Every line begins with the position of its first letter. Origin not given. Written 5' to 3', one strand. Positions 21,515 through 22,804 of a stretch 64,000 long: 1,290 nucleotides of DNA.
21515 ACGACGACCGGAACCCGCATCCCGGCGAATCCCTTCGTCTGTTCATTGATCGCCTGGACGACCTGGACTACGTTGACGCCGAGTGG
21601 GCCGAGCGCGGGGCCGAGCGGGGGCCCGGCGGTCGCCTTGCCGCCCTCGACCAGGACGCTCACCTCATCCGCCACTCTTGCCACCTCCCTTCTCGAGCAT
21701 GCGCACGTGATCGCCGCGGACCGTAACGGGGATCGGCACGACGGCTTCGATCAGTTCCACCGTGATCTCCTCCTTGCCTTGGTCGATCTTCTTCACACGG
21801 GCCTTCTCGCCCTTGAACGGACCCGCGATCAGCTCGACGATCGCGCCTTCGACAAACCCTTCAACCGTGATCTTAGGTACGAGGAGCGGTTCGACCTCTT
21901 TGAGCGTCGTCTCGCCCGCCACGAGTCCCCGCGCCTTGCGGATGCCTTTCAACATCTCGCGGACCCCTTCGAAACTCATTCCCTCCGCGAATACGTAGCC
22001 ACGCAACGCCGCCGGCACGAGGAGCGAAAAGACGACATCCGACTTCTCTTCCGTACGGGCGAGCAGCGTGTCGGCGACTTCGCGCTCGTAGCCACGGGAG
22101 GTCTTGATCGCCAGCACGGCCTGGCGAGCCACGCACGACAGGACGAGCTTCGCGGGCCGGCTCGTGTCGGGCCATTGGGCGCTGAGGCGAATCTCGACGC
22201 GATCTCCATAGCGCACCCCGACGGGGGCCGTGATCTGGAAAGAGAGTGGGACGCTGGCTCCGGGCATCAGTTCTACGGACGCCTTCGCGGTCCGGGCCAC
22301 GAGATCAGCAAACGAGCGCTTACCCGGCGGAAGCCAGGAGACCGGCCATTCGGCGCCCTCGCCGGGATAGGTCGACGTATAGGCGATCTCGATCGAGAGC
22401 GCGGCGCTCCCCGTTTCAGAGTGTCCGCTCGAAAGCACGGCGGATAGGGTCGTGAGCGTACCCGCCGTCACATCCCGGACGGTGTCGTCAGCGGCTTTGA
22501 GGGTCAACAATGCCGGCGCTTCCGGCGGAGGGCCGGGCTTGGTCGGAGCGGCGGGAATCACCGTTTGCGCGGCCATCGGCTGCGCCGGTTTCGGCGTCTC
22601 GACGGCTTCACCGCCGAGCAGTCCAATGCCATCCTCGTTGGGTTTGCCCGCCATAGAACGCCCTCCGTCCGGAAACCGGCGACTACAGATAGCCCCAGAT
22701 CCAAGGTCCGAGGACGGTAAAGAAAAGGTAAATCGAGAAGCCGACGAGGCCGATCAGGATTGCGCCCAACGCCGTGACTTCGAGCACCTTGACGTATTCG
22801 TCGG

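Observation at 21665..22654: Spt5/NusG carries a 180-aa N-terminal domain not found in canonical archaeal Spt5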

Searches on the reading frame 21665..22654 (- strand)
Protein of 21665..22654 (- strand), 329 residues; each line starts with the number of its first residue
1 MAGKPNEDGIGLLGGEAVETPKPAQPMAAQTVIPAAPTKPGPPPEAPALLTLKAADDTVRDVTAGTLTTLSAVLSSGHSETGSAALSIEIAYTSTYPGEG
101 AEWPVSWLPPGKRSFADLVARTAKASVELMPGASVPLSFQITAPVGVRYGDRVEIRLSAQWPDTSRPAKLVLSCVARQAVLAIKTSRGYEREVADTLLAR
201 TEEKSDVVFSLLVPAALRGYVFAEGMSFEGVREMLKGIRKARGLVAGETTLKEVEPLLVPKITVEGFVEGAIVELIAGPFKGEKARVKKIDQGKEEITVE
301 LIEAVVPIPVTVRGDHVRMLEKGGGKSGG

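Call 3: search_protein_families(library=pfam, proteins=[window:21665-22654:-], max_evalue=0.1)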
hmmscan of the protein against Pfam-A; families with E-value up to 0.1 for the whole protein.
window:21665-22654:- (329 aa): 2 families
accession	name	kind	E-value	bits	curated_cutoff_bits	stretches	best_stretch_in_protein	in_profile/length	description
PF03439.18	Spt5-NGN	-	3.3e-11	43.4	22.4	1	182-258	4-84/84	Early transcription elongation factor of RNA pol II, NGN section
PF00467.35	KOW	-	2e-07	31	22.3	1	270-300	2-32/32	KOW motif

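Call 4: search_protein_families(library=ncbifam, proteins=[window:21665-22654:-], max_evalue=0.1)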
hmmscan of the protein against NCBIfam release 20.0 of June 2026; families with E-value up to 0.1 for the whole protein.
window:21665-22654:- (329 aa): 4 families
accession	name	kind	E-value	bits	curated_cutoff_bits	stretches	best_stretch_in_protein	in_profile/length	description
TIGR00405.1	KOW_elon_Spt5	equivalog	1.5e-43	148.2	69.95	1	182-322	2-142/145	transcription elongation factor Spt5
TIGR01956.2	NusG_myco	equivalog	0.00013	21.7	150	1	266-302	185-221/239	transcription termination/antitermination protein NusG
NF033641.1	antiterm_LoaP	exception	0.00094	19.3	125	1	265-301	112-148/166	antiterminator LoaP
TIGR00922.1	nusG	equivalog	0.0091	15.8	135.7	0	265-300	117-152/172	transcription termination/antitermination protein NusG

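Call 7: find_homologous_proteins(query=window:21665-22654:-)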
Query window:21665-22654:- (329 aa): 1335 proteins with E <= 0.001 among 8000 candidates; the best 120 are listed.
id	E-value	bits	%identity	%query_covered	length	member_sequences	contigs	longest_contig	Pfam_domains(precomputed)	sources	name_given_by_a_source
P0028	8.7e-198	674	96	100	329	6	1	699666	PF03439.19,PF00467.36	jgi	jgi:transcription termination/antitermination protein NusG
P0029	1.2e-162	559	79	100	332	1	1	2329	PF03439.19,PF00467.36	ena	-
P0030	6.4e-161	553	81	100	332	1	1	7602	PF03439.19,PF00467.36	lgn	-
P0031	7.5e-160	549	78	98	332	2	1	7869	PF03439.19,PF00467.36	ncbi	-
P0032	2.2e-159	548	80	100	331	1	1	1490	PF03439.19,PF00467.36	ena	-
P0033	3.5e-159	547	79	100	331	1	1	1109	PF03439.19,PF00467.36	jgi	jgi:transcription elongation factor SPT5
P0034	1.3e-158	545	78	100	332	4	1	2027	PF03439.19,PF00467.36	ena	-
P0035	1.7e-157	542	79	100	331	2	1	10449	PF03439.19,PF00467.36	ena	-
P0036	3.3e-157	541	79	100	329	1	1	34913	PF03439.19,PF00467.36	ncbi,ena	-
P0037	3.4e-157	541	78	100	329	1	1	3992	PF03439.19,PF00467.36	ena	-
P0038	3.5e-157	541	80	100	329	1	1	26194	PF03439.19,PF00467.36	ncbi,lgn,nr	ncbi:MAG TPA: transcription elongation factor Spt5 [Thermoplasmata archaeon]|nr:transcription elonga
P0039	4.5e-157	540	78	100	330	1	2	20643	PF03439.19,PF00467.36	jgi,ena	-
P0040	8.6e-157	539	79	100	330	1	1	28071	PF03439.19,PF00467.36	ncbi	-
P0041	1.0e-156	539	78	100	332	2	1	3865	PF03439.19,PF00467.36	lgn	-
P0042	1.2e-156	539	77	100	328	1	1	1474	PF03439.19,PF00467.36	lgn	-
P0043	1.8e-156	538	79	99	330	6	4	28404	PF03439.19,PF00467.36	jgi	jgi:transcriptional antiterminator NusG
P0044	3.1e-156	537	78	100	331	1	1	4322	PF03439.19,PF00467.36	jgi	jgi:transcriptional antiterminator NusG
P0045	3.7e-156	537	77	100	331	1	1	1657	PF03439.19,PF00467.36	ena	-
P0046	5.9e-156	537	77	100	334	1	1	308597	PF03439.19,PF00467.36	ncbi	-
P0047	7.4e-156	536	78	100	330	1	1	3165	PF03439.19,PF00467.36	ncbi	-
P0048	1.5e-155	535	84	87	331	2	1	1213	PF03439.19,PF00467.36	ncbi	-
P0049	2.3e-155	535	77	100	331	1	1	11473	PF03439.19,PF00467.36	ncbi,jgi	jgi:transcriptional antiterminator NusG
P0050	1.5e-154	532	76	100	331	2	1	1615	PF03439.19,PF00467.36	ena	-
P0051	1.5e-154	532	77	99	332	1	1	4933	PF03439.19,PF00467.36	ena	-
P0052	1.7e-154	532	76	100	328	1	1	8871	PF03439.19,PF00467.36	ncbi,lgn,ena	-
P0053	2.3e-154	531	76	100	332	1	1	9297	PF03439.19,PF00467.36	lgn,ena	-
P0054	5.4e-154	530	78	100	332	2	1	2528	PF03439.19,PF00467.36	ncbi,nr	ncbi:MAG TPA: transcription elongation factor Spt5 [Thermoplasmata archaeon]|nr:transcription elonga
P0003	9.8e-154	529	86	88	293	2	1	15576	PF03439.19,PF00467.36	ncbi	ncbi:MAG: transcription elongation factor Spt5, partial [Candidatus Lutacidiplasmatales archaeon]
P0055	2.1e-153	528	77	100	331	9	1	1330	PF03439.19,PF00467.36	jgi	jgi:transcription elongation factor SPT5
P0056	7.9e-153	526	76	100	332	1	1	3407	PF03439.19,PF00467.36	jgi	jgi:transcriptional antiterminator NusG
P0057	8.1e-153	526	74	100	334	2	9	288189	PF03439.19,PF00467.36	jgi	jgi:transcriptional antiterminator NusG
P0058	8.6e-153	526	78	99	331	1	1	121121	PF03439.19,PF00467.36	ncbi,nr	ncbi:MAG: transcription elongation factor Spt5 [Thermoplasmata archaeon]|nr:transcription elongation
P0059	1.2e-152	526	75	100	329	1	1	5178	PF03439.19,PF00467.36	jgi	jgi:transcription elongation factor SPT5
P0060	1.7e-152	525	74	100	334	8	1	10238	PF03439.19,PF00467.36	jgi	jgi:transcriptional antiterminator NusG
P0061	2.3e-152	525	75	100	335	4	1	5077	PF03439.19,PF00467.36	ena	-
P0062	2.4e-152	525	74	100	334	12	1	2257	PF03439.19,PF00467.36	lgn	-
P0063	3.3e-152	524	75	100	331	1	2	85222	PF03439.19,PF00467.36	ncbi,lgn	ncbi:MAG: transcription elongation factor Spt5 [Thermoplasmata archaeon]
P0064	3.7e-152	524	78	100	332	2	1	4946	PF03439.19,PF00467.36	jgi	-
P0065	4.2e-152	524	75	100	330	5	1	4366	PF03439.19,PF00467.36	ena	-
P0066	4.5e-152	524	75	100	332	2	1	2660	PF03439.19,PF00467.36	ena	-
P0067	5.3e-152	524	77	99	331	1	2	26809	PF03439.19,PF00467.36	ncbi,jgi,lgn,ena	jgi:transcriptional antiterminator NusG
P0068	6.5e-152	523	76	100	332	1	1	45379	PF03439.19,PF00467.36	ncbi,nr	ncbi:MAG TPA: transcription elongation factor Spt5 [Thermoplasmata archaeon]|nr:transcription elonga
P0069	1.1e-151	522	75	100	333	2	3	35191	PF03439.19,PF00467.36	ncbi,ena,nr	ncbi:MAG TPA: transcription elongation factor Spt5 [Thermoplasmata archaeon]|nr:transcription elonga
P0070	1.6e-151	522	74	100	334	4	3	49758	PF03439.19,PF00467.36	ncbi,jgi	-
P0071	1.8e-151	522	76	100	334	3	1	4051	PF03439.19,PF00467.36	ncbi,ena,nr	ncbi:MAG TPA: transcription elongation factor Spt5 [Thermoplasmata archaeon]|nr:transcription elonga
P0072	1.8e-151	522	73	100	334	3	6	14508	PF03439.19,PF00467.36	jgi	jgi:transcription termination/antitermination protein NusG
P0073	3.2e-151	521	75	100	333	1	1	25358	PF03439.19,PF00467.36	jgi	jgi:transcriptional antiterminator NusG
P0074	5.7e-151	520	77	100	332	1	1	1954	PF03439.19,PF00467.36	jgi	jgi:transcription termination/antitermination protein NusG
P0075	9.5e-151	519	75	100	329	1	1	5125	PF03439.19,PF00467.36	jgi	jgi:transcription elongation factor Spt5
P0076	1.0e-150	519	76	100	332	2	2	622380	PF03439.19,PF00467.36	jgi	-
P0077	1.2e-150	519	75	100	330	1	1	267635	PF03439.19,PF00467.36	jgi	jgi:transcription termination/antitermination protein NusG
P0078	3.0e-150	518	75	100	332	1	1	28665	PF03439.19,PF00467.36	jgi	jgi:transcriptional antiterminator NusG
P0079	7.1e-150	517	73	100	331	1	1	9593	PF03439.19,PF00467.36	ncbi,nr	ncbi:MAG: transcription elongation factor Spt5 [Thermoplasmata archaeon]|nr:transcription elongation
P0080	8.5e-150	516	76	100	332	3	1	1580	PF03439.19,PF00467.36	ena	-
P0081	1.9e-149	515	75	98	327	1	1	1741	PF03439.19,PF00467.36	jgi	jgi:transcription termination/antitermination protein NusG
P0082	3.3e-149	514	76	100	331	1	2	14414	PF03439.19,PF00467.36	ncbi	-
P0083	4.3e-149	514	77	100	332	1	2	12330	PF03439.19,PF00467.36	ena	-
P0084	1.1e-148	513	75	100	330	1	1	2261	PF03439.19,PF00467.36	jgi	jgi:transcription termination/antitermination protein NusG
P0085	1.7e-148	512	75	100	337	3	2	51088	PF03439.19,PF00467.36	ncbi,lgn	ncbi:MAG: transcription elongation factor Spt5 [Thermoplasmata archaeon]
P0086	2.8e-148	511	73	100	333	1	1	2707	PF03439.19,PF00467.36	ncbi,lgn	ncbi:MAG: transcription elongation factor Spt5 [Thermoplasmata archaeon]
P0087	2.0e-147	509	76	97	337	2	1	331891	PF03439.19,PF00467.36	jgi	jgi:transcription termination/antitermination protein NusG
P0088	2.0e-147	509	83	85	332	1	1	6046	PF03439.19,PF00467.36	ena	-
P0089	2.0e-147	509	74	100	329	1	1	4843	PF03439.19,PF00467.36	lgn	-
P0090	2.6e-147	508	75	100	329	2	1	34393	PF03439.19,PF00467.36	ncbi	-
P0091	3.0e-147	508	75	99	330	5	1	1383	PF03439.19,PF00467.36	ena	-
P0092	5.4e-147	507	74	100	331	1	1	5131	PF03439.19,PF00467.36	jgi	jgi:transcriptional antiterminator NusG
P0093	8.3e-147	507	76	98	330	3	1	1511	PF03439.19,PF00467.36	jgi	jgi:transcription termination/antitermination protein NusG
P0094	1.6e-146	506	74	100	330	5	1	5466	PF03439.19,PF00467.36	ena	-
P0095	1.8e-146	505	75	100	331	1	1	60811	PF03439.19,PF00467.36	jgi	jgi:transcription termination/antitermination protein NusG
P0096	2.5e-146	505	74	100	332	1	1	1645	PF03439.19,PF00467.36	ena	-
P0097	3.7e-146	504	71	100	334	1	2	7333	PF03439.19,PF00467.36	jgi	jgi:transcriptional antiterminator NusG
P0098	4.6e-146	504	75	98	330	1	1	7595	PF03439.19,PF00467.36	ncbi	-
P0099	4.9e-146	504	76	100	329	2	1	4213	PF03439.19,PF00467.36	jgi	-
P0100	5.6e-146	504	74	100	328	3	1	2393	PF03439.19,PF00467.36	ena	-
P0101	8.6e-146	503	74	100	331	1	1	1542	PF03439.19,PF00467.36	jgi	jgi:transcription termination/antitermination protein NusG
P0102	1.2e-145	503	74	100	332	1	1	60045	PF03439.19,PF00467.36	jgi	jgi:transcriptional antiterminator NusG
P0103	1.6e-145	502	73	98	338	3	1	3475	PF03439.19,PF00467.36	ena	-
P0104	2.2e-145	502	74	100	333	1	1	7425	PF03439.19,PF00467.36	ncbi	-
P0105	2.4e-145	502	72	100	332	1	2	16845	PF03439.19,PF00467.36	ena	-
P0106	2.7e-145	502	74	100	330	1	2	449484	PF03439.19,PF00467.36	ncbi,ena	ncbi:MAG: transcription elongation factor Spt5 [Thermoplasmata archaeon]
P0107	3.0e-145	501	80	85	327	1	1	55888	PF03439.19,PF00467.36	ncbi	-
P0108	4.7e-145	501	73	100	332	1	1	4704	PF03439.19,PF00467.36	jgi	-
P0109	5.7e-145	500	71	98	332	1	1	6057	PF03439.19,PF00467.36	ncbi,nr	ncbi:MAG: transcription elongation factor Spt5 [Thermoplasmata archaeon]|nr:transcription elongation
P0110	5.9e-145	500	74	100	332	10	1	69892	PF03439.19,PF00467.36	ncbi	-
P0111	6.2e-145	500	80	87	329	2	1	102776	PF03439.19,PF00467.36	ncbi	-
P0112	7.0e-145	500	74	100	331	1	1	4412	PF03439.19,PF00467.36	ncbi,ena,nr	ncbi:MAG TPA: transcription elongation factor Spt5 [Thermoplasmata archaeon]|nr:transcription elonga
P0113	7.2e-145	500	75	98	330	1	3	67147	PF03439.19,PF00467.36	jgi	jgi:transcription termination/antitermination protein NusG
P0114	8.2e-145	500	74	100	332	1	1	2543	PF03439.19,PF00467.36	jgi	jgi:transcription elongation factor SPT5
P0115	9.4e-145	500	74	100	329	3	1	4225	PF03439.19,PF00467.36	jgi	-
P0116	9.7e-145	500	76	98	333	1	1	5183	PF03439.19,PF00467.36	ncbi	-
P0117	1.2e-144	499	75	99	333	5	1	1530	PF03439.19,PF00467.36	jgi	jgi:transcription termination/antitermination protein NusG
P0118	1.2e-144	499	75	100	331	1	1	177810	PF03439.19,PF00467.36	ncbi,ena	-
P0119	1.4e-144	499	73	98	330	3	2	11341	PF03439.19,PF00467.36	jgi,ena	-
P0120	1.4e-144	499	75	100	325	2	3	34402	PF03439.19,PF00467.36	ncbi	-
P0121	1.4e-144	499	72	100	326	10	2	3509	PF03439.19,PF00467.36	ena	-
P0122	1.8e-144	499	80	87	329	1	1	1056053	PF03439.19,PF00467.36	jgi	jgi:transcriptional antiterminator NusG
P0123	1.8e-144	499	74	100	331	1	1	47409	PF03439.19,PF00467.36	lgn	-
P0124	2.3e-144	499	74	100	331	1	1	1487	PF03439.19,PF00467.36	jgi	jgi:transcription termination/antitermination protein NusG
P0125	2.5e-144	498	81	85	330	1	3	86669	PF03439.19,PF00467.36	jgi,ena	-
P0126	2.8e-144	498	80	85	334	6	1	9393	PF03439.19,PF00467.36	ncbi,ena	-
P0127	3.1e-144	498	76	98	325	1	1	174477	PF03439.19,PF00467.36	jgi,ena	jgi:transcriptional antiterminator NusG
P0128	4.0e-144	498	74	99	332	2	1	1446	PF03439.19,PF00467.36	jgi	jgi:transcription termination/antitermination protein NusG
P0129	4.5e-144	498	73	100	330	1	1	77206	PF03439.19,PF00467.36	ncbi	-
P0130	4.8e-144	497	75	100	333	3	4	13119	PF03439.19,PF00467.36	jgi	jgi:transcription termination/antitermination protein NusG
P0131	4.8e-144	497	73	98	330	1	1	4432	PF03439.19,PF00467.36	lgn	-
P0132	4.9e-144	497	71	100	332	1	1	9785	PF03439.19,PF00467.36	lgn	-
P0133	5.2e-144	497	71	100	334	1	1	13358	PF03439.19,PF00467.36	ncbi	-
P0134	5.4e-144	497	74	100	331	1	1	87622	PF03439.19,PF00467.36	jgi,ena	-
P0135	5.7e-144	497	73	98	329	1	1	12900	PF03439.19,PF00467.36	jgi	jgi:transcription termination/antitermination protein NusG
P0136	7.6e-144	497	74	99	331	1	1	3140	PF03439.19,PF00467.36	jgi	jgi:transcription termination/antitermination protein NusG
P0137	8.3e-144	497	74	100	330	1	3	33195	PF03439.19,PF00467.36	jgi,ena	-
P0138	8.6e-144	497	73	100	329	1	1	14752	PF03439.19,PF00467.36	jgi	jgi:transcription termination/antitermination protein NusG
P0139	8.7e-144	497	80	87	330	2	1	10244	PF03439.19,PF00467.36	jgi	jgi:transcription termination/antitermination protein NusG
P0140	1.1e-143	496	73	100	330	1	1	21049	PF03439.19,PF00467.36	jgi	jgi:transcriptional antiterminator NusG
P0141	1.2e-143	496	74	98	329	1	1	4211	PF03439.19,PF00467.36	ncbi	-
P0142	1.3e-143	496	73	100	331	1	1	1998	PF03439.19,PF00467.36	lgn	-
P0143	1.4e-143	496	80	86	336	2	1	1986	PF03439.19,PF00467.36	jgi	jgi:transcription termination/antitermination protein NusG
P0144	1.5e-143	496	74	98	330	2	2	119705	PF03439.19,PF00467.36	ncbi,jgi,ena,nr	ncbi:MAG TPA: transcription elongation factor Spt5 [Thermoplasmata archaeon]|nr:transcription elonga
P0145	1.6e-143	496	74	100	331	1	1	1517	PF03439.19,PF00467.36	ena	-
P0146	1.6e-143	496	74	98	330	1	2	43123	PF03439.19,PF00467.36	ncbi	-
